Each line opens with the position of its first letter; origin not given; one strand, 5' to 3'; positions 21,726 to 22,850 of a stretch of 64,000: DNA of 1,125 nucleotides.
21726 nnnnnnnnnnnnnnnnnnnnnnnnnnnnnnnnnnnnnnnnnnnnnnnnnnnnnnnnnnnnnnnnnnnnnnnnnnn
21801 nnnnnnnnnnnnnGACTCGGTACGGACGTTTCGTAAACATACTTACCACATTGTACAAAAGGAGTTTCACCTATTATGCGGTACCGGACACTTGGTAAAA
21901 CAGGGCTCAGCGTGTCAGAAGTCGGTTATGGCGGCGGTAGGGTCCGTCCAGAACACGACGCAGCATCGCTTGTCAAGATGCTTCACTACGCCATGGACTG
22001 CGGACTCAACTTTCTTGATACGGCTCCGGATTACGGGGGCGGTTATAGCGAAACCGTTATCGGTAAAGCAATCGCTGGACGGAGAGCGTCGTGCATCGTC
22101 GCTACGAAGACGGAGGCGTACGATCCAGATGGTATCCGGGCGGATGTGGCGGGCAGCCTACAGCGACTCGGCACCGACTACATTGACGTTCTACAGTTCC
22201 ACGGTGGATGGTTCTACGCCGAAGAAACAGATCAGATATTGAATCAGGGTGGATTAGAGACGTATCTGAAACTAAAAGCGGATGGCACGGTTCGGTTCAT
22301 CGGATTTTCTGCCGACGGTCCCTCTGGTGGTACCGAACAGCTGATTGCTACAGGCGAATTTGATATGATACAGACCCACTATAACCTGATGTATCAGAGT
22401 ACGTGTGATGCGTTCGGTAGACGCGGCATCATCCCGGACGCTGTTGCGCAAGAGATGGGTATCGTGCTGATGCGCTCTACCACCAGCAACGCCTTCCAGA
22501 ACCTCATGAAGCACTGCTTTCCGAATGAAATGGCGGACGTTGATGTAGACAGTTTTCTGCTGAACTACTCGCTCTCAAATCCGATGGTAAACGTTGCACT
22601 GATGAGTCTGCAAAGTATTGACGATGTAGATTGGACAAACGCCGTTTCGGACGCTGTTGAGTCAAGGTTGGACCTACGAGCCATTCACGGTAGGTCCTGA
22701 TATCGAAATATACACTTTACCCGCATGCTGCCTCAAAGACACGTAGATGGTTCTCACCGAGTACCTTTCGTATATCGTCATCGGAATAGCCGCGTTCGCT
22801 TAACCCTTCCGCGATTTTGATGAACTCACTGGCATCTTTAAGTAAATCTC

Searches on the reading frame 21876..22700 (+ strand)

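Call 60: search_protein_families(library=pfam, proteins=[window:21876-22700:+], max_evalue=0.001)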
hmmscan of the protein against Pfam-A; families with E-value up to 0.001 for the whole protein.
window:21876-22700:+ (274 aa): 1 family
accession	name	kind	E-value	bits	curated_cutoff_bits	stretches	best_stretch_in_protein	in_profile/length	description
PF00248.27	Aldo_ket_red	-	9.3e-24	84.4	24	1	16-199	2-187/291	Aldo/keto reductase family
